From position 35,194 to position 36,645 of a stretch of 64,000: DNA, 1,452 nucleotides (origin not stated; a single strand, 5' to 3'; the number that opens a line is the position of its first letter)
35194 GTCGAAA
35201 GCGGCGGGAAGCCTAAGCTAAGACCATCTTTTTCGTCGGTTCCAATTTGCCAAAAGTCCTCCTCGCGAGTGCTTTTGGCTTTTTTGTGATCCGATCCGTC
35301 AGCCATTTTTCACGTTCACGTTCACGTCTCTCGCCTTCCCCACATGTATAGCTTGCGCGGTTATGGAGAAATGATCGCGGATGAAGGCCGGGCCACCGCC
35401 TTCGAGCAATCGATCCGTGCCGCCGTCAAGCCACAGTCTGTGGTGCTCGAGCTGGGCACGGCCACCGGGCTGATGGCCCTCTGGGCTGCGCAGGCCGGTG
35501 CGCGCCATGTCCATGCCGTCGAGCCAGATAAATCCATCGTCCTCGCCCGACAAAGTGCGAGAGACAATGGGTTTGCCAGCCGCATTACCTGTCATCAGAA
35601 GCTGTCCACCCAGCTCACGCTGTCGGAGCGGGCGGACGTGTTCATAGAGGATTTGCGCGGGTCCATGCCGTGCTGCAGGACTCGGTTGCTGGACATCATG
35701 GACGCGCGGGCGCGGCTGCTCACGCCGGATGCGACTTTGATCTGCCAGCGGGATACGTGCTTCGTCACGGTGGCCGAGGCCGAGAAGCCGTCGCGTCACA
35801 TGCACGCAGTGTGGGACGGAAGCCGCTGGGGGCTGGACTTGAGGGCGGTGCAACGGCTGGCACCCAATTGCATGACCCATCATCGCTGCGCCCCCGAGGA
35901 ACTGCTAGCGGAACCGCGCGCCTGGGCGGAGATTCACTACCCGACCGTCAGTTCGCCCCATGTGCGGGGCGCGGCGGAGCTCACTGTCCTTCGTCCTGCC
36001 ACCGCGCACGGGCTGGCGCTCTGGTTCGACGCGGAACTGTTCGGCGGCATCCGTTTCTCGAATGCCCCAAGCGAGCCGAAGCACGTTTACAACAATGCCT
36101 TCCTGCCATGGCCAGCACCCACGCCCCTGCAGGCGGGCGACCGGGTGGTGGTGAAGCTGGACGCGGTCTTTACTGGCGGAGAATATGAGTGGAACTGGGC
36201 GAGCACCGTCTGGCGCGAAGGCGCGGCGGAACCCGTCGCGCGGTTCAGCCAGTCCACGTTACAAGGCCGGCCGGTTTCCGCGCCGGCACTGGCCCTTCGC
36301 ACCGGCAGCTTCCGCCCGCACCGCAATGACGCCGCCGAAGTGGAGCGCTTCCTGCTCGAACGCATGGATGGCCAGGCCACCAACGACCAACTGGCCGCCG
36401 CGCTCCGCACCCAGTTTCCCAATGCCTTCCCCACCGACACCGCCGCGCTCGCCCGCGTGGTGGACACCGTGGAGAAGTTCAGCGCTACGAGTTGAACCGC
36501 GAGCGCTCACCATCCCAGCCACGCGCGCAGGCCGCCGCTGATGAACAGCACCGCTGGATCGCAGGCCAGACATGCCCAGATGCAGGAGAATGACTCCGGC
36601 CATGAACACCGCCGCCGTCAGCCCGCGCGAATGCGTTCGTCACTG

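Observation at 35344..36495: PRMT-like methyltransferase fused to a PqqD/RRE-like tail, sandwiched between the two precursor genes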

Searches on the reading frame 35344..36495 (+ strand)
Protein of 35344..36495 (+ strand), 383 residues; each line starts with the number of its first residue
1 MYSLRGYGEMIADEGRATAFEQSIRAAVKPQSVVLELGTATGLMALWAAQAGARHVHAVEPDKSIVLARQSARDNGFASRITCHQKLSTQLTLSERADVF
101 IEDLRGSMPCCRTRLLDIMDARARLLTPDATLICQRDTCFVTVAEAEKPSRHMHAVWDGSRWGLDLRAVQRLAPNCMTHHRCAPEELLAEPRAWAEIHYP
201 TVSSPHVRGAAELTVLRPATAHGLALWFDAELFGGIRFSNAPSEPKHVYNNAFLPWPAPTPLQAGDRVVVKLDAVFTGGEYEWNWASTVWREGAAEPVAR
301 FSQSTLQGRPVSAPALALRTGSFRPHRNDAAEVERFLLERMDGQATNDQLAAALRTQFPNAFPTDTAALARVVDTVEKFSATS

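Call 3: search_protein_families(library=pfam, max_evalue=0.1, proteins=[window:35344-36495:+])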
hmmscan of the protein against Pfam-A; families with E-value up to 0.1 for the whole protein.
window:35344-36495:+ (383 aa): 8 families
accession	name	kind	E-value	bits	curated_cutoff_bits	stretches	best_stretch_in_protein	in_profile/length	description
PF22528.1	PRMT_C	-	5.1e-05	23.7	27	1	138-270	4-139/164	Arginine methyltransferase oligomerization subdomain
PF06325.19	PrmA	-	0.0001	22.4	22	1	24-101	155-231/296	Ribosomal protein L11 methyltransferase (PrmA)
PF13649.12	Methyltransf_25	-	0.00025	22.1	27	1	34-100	1-68/97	Methyltransferase domain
PF13489.12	Methyltransf_23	-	0.0015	18.7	27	1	29-63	21-54/164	Methyltransferase domain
PF13578.12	Methyltransf_24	-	0.0035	18.6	26.3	1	35-108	1-80/105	Methyltransferase domain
PF17286.7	PRMT5_C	-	0.0054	17.1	30.3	1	212-290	68-151/167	PRMT5 oligomerisation domain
PF13847.12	Methyltransf_31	-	0.011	15.9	27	1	31-135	4-110/145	Methyltransferase domain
PF08241.18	Methyltransf_11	-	0.028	15.5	21.2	1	35-99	1-63/95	Methyltransferase domain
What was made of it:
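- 35749..36300 (+): Beta-barrel with arm-like insertion, residues 136-319. It includes the family-specific F-x-Q-S-T strand (301-305) and a Y249 loop that replaces the THW loop. PF22528 PRMT_C matches residues 138-270 below its cutoff (call 3).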

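Call 4: search_protein_families(library=ncbifam, max_evalue=0.1, proteins=[window:35344-36495:+])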
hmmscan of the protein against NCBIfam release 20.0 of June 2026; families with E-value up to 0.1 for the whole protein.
window:35344-36495:+ (383 aa): 10 families
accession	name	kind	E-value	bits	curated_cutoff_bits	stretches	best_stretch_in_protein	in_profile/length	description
NF043040.1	corrin_prot_MT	hypoth_equivalog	1e-06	28.4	180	1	14-93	24-104/216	corrinoid protein-associated methyltransferase CpaM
NF001790.0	PRK00517.3-3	equivalog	0.00061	19.2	269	1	26-91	118-183/262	50S ribosomal protein L11 methyltransferase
TIGR00406.1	prmA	equivalog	0.00091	18.7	183.15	1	26-101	155-230/288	50S ribosomal protein L11 methyltransferase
TIGR01444.1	fkbM_fam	subfamily_domain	0.0026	18.2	37.7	1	33-78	1-48/143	FkbM family methyltransferase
NF001785.0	PRK00517.2-2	equivalog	0.0026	17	188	1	31-86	146-201/282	50S ribosomal protein L11 methyltransferase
NF011529.0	PRK14968.1-3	equivalog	0.0028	17.1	162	1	28-78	32-82/198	putative methyltransferase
NF047853.1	tRm6a37MtseTrmN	equivalog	0.0062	16.3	350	1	26-85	39-101/244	tRNA(1)(Val) (adenine(37)-N(6))-methyltransferase TrmN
NF000337.1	erm_SHROVE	exception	0.02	14.2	320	1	16-164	14-154/248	ErmE/ErmH/ErmO/ErmR family 23S rRNA (adenine(2058)-N(6))-methyltransferase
NF009204.0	PRK12552.1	equivalog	0.037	13.4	263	1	8-84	87-161/225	ATP-dependent Clp protease proteolytic subunit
TIGR04188.1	methyltr_grsp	subfamily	0.046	13.1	380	1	26-78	103-157/363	ATP-grasp peptide maturase system methyltransferase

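Call 5: find_homologous_proteins(query=window:35344-36495:+, max_evalue=0.001)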
Query window:35344-36495:+ (383 aa): 74 proteins with E <= 0.001 among 8000 candidates.
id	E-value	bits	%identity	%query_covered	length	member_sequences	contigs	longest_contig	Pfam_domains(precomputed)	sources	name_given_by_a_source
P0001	3.9e-257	870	100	100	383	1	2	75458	-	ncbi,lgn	-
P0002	2.8e-221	752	86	100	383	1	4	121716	PF13649.13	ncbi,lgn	-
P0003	2.7e-193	660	76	99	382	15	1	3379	PF13649.13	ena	-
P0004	6.0e-192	656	75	99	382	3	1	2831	PF22528.2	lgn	-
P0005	5.8e-191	652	75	99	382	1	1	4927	PF06325.20,PF13649.13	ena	-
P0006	3.4e-190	650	75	99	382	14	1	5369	-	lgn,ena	-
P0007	4.3e-190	650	76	99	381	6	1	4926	-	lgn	-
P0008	1.2e-189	648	75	99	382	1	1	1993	PF13649.13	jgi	jgi:protein arginine N-methyltransferase 1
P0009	1.6e-189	648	74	99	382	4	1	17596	PF13649.13,PF22528.2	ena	-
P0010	1.3e-188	645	75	99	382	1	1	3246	PF13649.13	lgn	-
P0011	1.9e-188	644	73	99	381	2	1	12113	PF13649.13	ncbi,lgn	-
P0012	1.7e-184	631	72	99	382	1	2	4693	PF13649.13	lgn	-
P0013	1.0e-181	622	72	99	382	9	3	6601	PF13649.13,PF22528.2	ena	-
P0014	1.0e-179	615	71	100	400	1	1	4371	-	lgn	-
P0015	1.9e-179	615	73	97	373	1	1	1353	PF06325.20,PF13649.13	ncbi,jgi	jgi:hypothetical protein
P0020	5.3e-149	514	70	82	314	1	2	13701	-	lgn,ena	-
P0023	3.7e-128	446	55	99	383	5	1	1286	PF06325.20,PF13649.13,PF22528.2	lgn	-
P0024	4.6e-128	445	53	99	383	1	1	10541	PF22528.2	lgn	-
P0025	4.7e-127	442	53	99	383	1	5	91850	PF17286.8,PF06325.20,PF13649.13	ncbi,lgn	-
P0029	4.4e-121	422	53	99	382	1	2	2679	PF06325.20,PF13649.13,PF22528.2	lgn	-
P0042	1.6e-89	319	42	99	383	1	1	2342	PF13489.13,PF06325.20,PF13649.13,PF22528.2,PF08241.19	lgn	-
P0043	2.2e-87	312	44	99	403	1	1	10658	PF13847.13,PF13489.13,PF06325.20,PF13649.13,PF22528.2,PF08241.19,PF08242.19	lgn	-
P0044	4.4e-87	311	43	99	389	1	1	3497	PF13847.13,PF13489.13,PF06325.20,PF13649.13,PF22528.2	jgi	jgi:protein arginine N-methyltransferase 1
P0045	1.6e-84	302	41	99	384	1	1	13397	PF13847.13,PF06325.20,PF13649.13,PF22528.2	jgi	jgi:protein arginine N-methyltransferase 1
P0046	9.0e-84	300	41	98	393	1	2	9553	PF17286.8,PF13847.13,PF13489.13,PF06325.20,PF13649.13,PF22528.2,PF01728.26,PF08241.19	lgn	-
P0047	2.2e-83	298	44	99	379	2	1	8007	PF13847.13,PF06325.20,PF13649.13,PF22528.2,PF08241.19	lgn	-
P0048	9.5e-82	293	44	99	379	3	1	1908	PF13489.13,PF06325.20,PF13649.13,PF22528.2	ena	-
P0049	3.3e-71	258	42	81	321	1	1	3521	PF06325.20,PF13649.13,PF22528.2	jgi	jgi:type I protein arginine methyltransferase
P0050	1.3e-69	253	42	83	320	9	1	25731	PF06325.20,PF13649.13,PF22528.2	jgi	jgi:protein arginine N-methyltransferase 1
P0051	7.9e-69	250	39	97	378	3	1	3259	PF13847.13,PF06325.20,PF13649.13,PF22528.2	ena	-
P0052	2.7e-67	245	38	95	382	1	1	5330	PF06325.20,PF13649.13,PF22528.2,PF08241.19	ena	-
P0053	5.4e-66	241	41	81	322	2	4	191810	PF06325.20,PF22528.2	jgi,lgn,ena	jgi:Ribosomal protein L11 methylase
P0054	1.4e-65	240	40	83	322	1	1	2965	PF06325.20,PF13649.13,PF22528.2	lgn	-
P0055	1.9e-65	239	40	83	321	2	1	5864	PF06325.20,PF22528.2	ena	-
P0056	2.3e-63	233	43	81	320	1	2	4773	PF13847.13,PF13489.13,PF06325.20,PF05175.21,PF13649.13,PF22528.2,PF08242.19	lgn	-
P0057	2.1e-61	226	36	96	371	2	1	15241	PF06325.20,PF13649.13,PF02475.24,PF22528.2,PF08241.19,PF08242.19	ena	-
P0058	2.4e-60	223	39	97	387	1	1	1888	PF13847.13,PF06325.20,PF13649.13,PF02475.24,PF22528.2,PF01728.26,PF08241.19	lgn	-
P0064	1.3e-31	128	29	97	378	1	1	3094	PF06325.20,PF22528.2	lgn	-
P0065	3.3e-30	123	33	68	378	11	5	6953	PF06325.20,PF22528.2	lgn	-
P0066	2.7e-27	114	33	70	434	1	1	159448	PF06325.20,PF22528.2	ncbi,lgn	-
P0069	3.3e-19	87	31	68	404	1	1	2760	PF06325.20,PF22528.2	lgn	-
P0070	3.1e-18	84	32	68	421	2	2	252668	PF14559.13,PF13431.13,PF06325.20,PF13414.13,PF13649.13,PF00515.35,PF13424.13,PF22528.2,PF13432.13,PF13428.13,PF07719.24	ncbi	ncbi:MAG: tetratricopeptide repeat protein [Acetobacteraceae bacterium]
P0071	2.8e-17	81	32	62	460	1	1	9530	PF06325.20,PF13414.13,PF13649.13,PF00515.35,PF22528.2,PF13432.13,PF13181.13,PF07719.24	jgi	jgi:precorrin-6B methylase 2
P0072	2.8e-17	81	29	69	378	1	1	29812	PF06325.20,PF13649.13,PF22528.2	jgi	jgi:precorrin-6B methylase 2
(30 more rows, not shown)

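Call 6: search_solved_structures(query=window:35344-36495:+, max_evalue=1, show_alignments=3)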
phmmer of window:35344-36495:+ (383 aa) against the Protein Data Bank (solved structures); distinct sequences matched with E-value up to 1: 68 (the best 60 are shown).
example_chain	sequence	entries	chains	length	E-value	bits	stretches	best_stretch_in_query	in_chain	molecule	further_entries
8bva_A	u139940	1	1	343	7.8e-17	64.5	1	4-268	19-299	Protein arginine N-methyltransferase 2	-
8c1j_A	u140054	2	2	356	8.8e-17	64.3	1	4-268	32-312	Protein arginine N-methyltransferase 2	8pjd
5ful_A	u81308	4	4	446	1.6e-16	63.4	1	4-268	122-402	PROTEIN ARGININE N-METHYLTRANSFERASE 2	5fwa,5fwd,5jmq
9qca_A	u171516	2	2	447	1.6e-16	63.4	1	4-268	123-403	Protein arginine N-methyltransferase 2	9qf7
7p2r_A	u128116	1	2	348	2.7e-16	62.7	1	7-264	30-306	Protein arginine N-methyltransferase 6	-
6sqk_A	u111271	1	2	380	3.6e-16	62.3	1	7-264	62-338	Protein arginine N-methyltransferase 6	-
4c03_A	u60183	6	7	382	3.6e-16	62.3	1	7-264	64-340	PROTEIN ARGININE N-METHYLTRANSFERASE 6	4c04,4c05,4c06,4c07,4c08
6sq3_A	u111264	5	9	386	3.8e-16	62.2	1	7-264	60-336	Protein arginine N-methyltransferase 6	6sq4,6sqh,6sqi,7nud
7nue_A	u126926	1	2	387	3.8e-16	62.2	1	7-264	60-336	Protein arginine N-methyltransferase 6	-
5fqn_A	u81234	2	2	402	4.3e-16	62.1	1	7-264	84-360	PROTEIN ARGININE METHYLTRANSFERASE 6 | PROTEIN ARGININE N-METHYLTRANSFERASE 6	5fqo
5lv4_A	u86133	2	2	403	4.3e-16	62.1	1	7-264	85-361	Protein arginine N-methyltransferase 6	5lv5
6dnz_A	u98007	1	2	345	2.9e-15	59.3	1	7-172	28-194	Arginine N-methyltransferase, putative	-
4hc4_A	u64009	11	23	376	5.4e-15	58.4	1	7-236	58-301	Protein arginine N-methyltransferase 6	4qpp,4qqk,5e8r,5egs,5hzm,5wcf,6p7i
4y30_A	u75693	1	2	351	6.4e-15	58.2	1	7-236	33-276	Protein arginine N-methyltransferase 6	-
4y2h_A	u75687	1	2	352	6.6e-15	58.2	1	7-236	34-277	Protein arginine N-methyltransferase 6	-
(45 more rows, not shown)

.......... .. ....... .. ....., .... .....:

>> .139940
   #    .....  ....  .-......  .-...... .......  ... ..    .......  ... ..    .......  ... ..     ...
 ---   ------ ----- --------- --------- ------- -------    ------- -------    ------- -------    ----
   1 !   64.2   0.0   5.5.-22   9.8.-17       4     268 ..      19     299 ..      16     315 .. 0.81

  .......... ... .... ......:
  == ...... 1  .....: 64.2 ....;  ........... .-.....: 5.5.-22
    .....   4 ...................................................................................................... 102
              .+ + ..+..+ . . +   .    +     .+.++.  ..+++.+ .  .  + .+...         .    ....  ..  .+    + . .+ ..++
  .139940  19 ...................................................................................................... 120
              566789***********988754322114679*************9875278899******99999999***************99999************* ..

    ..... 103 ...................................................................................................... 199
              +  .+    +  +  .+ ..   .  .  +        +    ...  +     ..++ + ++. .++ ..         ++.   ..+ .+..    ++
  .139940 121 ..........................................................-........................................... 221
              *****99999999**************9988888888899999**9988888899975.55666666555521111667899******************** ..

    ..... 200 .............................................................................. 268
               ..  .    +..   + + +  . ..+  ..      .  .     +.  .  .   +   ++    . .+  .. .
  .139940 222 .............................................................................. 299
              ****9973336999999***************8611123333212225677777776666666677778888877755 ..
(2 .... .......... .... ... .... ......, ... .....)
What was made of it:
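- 35344..35748 (+): Rossmann SAM-binding domain, residues 1-135. It holds the N-terminal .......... helix (M10, D13, R16), motif I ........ (residues 35-42) and the post-I acidic residue E60. Alignment to PRMT2 (call 6).
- Checked: phmmer against PDB finds PRMT2 and PRMT6 at E about 1e-16 over residues 4-268 (call 6).
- phmmer against PDB finds PRMT2/6 at E about 1e-16 (call 6).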

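Call 10: find_encoding_contigs(protein=P0025, flank=10000, max_places=2)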
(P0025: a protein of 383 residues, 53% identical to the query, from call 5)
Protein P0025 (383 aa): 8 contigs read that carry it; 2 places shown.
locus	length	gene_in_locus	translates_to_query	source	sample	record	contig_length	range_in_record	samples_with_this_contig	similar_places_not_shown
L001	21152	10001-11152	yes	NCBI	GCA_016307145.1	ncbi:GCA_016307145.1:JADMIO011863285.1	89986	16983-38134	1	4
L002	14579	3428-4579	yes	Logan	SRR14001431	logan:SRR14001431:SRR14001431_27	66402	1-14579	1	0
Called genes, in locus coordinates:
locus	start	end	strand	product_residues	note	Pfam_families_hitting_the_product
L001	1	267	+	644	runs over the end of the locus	PF21783:YNCE (faint), PF02239:Cytochrom_D1 (weak), PF25174:Beta-prop_THOC3 (faint)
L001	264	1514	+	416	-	PF00578:AhpC-TSA (faint), PF02630:SCO1-SenC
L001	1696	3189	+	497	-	PF00034:Cytochrom_C (faint), PF13458:Peripla_BP_6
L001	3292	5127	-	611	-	PF02543:Carbam_trans_N, PF16861:Carbam_trans_C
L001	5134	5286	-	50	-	PF19451:DUF5989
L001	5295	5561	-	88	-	PF19588:SxtJ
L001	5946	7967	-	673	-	-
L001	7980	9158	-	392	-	PF08007:JmjC_2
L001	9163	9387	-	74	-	PF05402:PqqD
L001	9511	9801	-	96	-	PF05402:PqqD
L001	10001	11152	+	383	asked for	PF06325:PrmA (weak), PF13649:Methyltransf_25 (faint), PF17286:PRMT5_C (weak)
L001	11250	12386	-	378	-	PF13621:Cupin_8 (faint), PF08007:JmjC_2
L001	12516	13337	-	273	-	-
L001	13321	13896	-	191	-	-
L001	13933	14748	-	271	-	-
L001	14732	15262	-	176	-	-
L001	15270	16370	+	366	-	-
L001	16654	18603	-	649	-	PF13522:GATase_6, PF13537:GATase_7, PF00733:Asn_synthase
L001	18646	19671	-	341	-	-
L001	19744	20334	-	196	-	-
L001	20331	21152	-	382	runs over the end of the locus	PF01728:FtsJ (weak), PF06325:PrmA, PF13847:Methyltransf_31, PF08241:Methyltransf_11 (faint), PF13649:Methyltransf_25, PF17286:PRMT5_C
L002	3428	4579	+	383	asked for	PF06325:PrmA (weak), PF13649:Methyltransf_25 (faint), PF17286:PRMT5_C (weak)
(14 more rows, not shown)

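Call 11: find_encoding_contigs(protein=P0020, flank=10000, max_places=2)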
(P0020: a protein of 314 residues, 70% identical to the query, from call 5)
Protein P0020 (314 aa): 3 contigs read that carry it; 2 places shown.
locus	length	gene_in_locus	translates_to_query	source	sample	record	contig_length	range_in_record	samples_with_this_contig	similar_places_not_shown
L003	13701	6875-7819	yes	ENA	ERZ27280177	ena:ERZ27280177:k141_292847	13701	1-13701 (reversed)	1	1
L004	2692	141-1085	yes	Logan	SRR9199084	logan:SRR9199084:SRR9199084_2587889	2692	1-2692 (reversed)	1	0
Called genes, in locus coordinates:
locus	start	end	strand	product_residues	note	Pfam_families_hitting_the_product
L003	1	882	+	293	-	?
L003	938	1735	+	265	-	-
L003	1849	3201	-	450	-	-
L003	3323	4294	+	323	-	PF27840:ScmC (weak)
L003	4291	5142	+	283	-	PF00685:Sulfotransfer_1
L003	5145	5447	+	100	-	PF05402:PqqD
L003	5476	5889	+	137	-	PF13471:Transglut_core3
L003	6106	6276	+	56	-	-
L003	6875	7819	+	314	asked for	-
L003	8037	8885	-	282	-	-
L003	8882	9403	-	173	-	-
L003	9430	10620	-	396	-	PF14907:NTP_transf_5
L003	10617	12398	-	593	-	PF00664:ABC_membrane, PF00005:ABC_tran, PF13555:AAA_29 (weak), PF02463:SMC_N (weak)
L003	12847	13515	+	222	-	PF00072:Response_reg, PF00196:GerE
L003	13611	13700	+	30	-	?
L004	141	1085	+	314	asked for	-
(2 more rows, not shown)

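Call 16: predict_structure(alignment_id=A1)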
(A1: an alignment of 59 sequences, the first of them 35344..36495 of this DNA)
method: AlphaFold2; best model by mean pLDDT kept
length: 383 residues; sequences in the alignment: 59
mean_pLDDT: 95.5   pTM: 0.88
mean pLDDT of the five models: 95.5, 95.4, 95.2, 94.9, 94.3
residues with pLDDT >= 90: 349; 70-90: 30; 50-70: 3; < 50: 1
segments of 3 or more residues with pLDDT < 50: none
pLDDT, mean of each block of 10 residues (from residue 1): 85 95 98 98 98 98 96 98 97 98 96 97 98 99 96 90 94 94 96 98 98 99 98 98 93 97 99 95 98 97 94 85 92 96 96 97 97 92 54
secondary structure, 60 per line:
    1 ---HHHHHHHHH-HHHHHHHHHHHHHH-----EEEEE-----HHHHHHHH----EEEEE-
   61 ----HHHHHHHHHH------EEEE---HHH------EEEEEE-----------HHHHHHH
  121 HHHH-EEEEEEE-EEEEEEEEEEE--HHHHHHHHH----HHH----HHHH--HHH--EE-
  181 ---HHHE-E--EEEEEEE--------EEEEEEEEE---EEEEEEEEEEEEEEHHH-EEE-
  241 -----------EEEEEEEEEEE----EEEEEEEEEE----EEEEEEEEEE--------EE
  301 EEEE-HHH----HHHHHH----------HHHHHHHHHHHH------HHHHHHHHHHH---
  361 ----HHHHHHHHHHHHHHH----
elements in order: H4-12 H14-27 E33-37 H43-50 E55-59 H65-74 E81-84 E97-102 H114-124 E126-132 E134-144 H147-155 H167-170 E192-198 E207-215 E219-232 E237-239 E252-262 E267-276 E281-290 E299-304 H313-318 H329-340 H347-357 H365-379
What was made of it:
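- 35344..36495 (+): PRMT-fold SAM-dependent methyltransferase, 383 aa. AlphaFold pLDDT 95.5 (call 16).
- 35749..36300 (+): Secondary structure of the model (call 16).
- On Protein arginine N-methyltransferase (PRMT): AlphaFold model (call 16).
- Checked: The AlphaFold model has mean pLDDT 95.5 (call 16).
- The AlphaFold model has pLDDT 95.5 (call 16).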
